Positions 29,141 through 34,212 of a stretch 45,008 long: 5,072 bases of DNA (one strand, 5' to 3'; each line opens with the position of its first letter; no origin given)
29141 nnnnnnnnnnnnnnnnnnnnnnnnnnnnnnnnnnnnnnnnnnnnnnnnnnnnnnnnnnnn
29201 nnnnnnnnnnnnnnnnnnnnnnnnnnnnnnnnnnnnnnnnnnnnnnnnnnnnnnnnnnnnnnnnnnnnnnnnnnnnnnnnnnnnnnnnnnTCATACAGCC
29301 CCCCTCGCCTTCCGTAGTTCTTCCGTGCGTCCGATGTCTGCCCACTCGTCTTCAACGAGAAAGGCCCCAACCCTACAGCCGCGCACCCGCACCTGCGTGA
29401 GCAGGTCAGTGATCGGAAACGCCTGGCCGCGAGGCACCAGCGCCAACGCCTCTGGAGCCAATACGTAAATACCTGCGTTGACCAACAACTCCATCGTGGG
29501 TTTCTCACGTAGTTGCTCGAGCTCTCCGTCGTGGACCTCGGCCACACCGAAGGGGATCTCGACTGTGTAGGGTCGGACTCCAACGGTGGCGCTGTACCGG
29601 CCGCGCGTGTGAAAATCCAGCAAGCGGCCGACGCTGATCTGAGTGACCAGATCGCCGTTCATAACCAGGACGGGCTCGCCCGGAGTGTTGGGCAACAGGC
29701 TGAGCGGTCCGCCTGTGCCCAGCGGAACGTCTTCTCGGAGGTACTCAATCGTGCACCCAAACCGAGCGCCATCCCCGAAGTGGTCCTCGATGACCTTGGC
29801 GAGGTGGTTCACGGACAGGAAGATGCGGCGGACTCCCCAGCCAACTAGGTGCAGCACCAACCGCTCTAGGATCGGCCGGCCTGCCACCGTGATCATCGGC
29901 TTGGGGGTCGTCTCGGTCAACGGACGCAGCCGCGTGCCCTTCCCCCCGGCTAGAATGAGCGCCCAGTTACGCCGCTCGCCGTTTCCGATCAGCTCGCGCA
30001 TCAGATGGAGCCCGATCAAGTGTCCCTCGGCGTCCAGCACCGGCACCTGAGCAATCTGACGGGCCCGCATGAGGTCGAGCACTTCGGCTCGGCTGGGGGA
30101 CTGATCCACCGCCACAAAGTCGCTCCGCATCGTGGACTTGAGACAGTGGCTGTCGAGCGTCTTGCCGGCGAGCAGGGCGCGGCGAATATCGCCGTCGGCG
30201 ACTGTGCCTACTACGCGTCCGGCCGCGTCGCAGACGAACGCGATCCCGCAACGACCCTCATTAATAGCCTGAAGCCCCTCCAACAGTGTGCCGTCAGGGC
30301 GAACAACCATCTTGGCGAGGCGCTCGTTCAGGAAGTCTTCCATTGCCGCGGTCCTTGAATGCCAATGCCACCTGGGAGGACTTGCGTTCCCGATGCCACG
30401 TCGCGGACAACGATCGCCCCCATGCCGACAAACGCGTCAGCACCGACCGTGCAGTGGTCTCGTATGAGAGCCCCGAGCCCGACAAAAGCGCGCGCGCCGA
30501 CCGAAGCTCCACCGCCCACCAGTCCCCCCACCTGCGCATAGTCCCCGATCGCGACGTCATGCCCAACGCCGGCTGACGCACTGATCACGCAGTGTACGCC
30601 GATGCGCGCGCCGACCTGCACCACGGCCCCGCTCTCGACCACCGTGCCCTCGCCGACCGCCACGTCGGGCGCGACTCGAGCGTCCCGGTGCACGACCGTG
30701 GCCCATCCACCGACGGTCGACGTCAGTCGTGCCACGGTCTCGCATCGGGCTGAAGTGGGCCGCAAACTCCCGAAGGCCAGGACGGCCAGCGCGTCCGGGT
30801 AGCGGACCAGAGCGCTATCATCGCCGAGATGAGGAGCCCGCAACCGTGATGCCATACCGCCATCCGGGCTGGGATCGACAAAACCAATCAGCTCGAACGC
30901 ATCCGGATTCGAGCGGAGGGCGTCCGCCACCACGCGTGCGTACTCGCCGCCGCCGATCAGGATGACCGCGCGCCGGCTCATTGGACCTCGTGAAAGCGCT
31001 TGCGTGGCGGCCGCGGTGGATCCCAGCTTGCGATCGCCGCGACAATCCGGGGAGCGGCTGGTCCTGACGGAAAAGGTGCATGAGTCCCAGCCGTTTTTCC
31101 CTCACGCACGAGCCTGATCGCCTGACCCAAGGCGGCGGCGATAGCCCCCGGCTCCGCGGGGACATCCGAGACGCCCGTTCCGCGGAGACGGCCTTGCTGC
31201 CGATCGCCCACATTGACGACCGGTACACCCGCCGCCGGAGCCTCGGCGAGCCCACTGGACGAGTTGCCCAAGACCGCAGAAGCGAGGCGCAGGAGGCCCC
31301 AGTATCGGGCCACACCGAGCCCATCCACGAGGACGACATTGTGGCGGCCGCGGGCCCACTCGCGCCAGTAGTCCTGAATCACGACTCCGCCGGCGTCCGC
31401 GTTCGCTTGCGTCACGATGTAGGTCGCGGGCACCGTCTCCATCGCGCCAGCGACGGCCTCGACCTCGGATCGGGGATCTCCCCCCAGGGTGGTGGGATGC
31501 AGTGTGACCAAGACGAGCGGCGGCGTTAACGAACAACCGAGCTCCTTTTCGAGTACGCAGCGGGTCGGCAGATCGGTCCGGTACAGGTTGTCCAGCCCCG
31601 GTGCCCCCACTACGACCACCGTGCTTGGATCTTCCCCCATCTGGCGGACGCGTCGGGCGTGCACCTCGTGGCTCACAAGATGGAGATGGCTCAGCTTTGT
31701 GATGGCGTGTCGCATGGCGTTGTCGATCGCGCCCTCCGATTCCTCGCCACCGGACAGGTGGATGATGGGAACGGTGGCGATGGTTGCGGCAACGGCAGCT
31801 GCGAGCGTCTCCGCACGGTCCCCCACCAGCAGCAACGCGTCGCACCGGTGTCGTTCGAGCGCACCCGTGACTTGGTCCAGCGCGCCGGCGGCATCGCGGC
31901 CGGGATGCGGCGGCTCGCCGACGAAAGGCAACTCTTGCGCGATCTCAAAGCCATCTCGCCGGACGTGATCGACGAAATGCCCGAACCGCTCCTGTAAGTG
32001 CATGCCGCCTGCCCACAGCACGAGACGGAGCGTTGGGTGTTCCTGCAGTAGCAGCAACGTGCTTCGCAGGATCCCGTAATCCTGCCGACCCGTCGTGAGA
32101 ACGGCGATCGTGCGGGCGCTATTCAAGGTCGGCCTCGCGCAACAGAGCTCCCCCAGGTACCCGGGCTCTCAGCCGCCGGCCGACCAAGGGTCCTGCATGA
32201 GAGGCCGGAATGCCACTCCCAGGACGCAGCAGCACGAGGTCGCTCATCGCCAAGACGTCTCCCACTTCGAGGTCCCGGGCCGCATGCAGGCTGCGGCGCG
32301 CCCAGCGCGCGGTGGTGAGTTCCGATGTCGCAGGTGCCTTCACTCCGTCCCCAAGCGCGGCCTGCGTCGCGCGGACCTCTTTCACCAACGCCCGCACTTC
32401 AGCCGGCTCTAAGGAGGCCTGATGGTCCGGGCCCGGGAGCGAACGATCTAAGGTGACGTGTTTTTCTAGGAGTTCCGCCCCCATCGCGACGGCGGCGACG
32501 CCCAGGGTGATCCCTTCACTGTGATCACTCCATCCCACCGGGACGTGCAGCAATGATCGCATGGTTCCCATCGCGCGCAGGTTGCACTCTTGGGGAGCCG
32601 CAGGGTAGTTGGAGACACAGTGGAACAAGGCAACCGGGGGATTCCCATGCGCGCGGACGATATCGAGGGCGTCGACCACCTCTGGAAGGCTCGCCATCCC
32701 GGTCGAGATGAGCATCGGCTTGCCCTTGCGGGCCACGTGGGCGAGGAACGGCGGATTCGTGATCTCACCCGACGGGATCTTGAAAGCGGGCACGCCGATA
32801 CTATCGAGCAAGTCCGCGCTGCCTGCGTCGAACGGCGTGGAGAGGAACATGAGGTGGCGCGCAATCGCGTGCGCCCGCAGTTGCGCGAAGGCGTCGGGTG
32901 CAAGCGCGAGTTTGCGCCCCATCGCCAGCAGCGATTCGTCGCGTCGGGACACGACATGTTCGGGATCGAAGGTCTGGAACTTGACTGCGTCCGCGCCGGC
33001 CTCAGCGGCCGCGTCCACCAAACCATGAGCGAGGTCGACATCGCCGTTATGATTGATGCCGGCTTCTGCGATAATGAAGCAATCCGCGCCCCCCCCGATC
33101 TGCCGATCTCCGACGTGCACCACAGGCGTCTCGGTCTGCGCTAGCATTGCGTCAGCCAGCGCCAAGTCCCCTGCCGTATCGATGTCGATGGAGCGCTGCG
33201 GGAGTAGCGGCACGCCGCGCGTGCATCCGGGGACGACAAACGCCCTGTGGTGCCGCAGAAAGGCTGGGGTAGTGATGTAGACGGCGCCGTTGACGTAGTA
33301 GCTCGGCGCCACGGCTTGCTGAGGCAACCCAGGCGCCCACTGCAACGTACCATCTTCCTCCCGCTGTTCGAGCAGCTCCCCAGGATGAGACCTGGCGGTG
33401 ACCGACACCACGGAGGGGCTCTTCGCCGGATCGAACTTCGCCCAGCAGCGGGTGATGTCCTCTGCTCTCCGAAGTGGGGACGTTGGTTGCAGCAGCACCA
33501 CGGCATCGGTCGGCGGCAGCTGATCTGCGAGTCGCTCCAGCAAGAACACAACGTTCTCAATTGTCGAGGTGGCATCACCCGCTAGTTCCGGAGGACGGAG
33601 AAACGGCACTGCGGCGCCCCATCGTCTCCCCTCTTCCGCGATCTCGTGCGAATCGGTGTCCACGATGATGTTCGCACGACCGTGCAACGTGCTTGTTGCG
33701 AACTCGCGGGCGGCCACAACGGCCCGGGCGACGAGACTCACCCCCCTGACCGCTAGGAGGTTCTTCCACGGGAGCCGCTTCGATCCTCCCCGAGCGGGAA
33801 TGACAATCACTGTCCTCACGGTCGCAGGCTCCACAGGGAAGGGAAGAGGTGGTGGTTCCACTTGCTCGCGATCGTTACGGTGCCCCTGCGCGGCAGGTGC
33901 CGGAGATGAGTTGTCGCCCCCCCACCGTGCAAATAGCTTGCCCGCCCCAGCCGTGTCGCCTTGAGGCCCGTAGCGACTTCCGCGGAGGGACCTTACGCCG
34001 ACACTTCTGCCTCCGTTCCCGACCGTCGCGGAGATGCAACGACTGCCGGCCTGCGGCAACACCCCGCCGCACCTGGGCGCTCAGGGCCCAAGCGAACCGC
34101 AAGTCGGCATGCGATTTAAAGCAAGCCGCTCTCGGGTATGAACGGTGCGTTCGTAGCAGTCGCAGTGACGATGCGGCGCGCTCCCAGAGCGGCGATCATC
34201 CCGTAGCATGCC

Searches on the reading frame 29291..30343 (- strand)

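Call 8: search_protein_families(library=pfam, proteins=[window:29291-30343:-], max_evalue=0.0001)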
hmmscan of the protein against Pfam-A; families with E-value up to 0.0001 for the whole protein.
window:29291-30343:- (350 aa): 3 families
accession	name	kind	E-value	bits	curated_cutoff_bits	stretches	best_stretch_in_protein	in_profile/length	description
PF00483.29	NTP_transferase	-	4.2e-33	115.4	21.2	1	128-346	2-238/245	Nucleotidyl transferase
PF00571.33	CBS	-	1.3e-11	45.1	24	1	72-112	5-45/57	CBS domain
PF12804.13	NTP_transf_3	-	1.1e-10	42.4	27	1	128-278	1-144/160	MobA-like NTP transferase domain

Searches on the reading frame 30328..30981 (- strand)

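Call 8: search_protein_families(library=pfam, proteins=[window:30328-30981:-], max_evalue=0.0001)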
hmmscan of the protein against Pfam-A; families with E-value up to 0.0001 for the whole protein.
window:30328-30981:- (217 aa): 3 families
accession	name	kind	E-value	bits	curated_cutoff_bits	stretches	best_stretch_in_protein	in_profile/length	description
PF00132.30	Hexapep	-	9.6e-11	41.3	27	0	95-121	8-34/36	Bacterial transferase hexapeptide (six repeats)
PF17836.7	PglD_N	-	2.5e-06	28.4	23.4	1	6-72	2-67/78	PglD N-terminal domain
PF25084.1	LbH_EIF2B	-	1.7e-05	25.2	54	1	96-183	11-103/105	EIF2B subunit epsilon LbH domain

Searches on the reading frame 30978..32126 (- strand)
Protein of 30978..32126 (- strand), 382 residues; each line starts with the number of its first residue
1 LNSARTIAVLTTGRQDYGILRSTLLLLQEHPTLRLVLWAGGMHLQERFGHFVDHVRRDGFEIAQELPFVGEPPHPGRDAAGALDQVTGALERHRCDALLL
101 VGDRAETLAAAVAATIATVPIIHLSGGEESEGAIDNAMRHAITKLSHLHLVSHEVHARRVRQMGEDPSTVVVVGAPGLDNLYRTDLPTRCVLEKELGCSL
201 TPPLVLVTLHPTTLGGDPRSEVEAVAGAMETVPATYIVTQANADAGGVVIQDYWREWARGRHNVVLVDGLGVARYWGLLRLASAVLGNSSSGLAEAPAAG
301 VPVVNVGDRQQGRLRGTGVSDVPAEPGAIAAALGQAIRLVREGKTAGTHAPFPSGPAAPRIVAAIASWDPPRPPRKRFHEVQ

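Call 8: search_protein_families(library=pfam, proteins=[window:30978-32126:-], max_evalue=0.0001)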
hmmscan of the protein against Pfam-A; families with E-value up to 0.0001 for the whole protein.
window:30978-32126:- (382 aa): 1 family
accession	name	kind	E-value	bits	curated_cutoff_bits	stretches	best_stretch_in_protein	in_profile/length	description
PF02350.25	Epimerase_2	-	1.8e-63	214.9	30.6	1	27-365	3-346/347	UDP-N-acetylglucosamine 2-epimerase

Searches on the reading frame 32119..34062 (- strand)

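Call 8: search_protein_families(library=pfam, proteins=[window:32119-34062:-], max_evalue=0.0001)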
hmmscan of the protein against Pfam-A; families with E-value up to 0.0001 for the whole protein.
window:32119-34062:- (647 aa): 3 families
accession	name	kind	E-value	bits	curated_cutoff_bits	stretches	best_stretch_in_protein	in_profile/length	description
PF03102.20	NeuB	-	1.5e-80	270.6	22.1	1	348-575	1-241/241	NeuB family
PF02348.25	CTP_transf_3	-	5.3e-13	49.7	22.6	1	85-213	1-117/217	Cytidylyltransferase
PF08666.17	SAF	-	1.4e-08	35.6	21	1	589-647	1-63/63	SAF domain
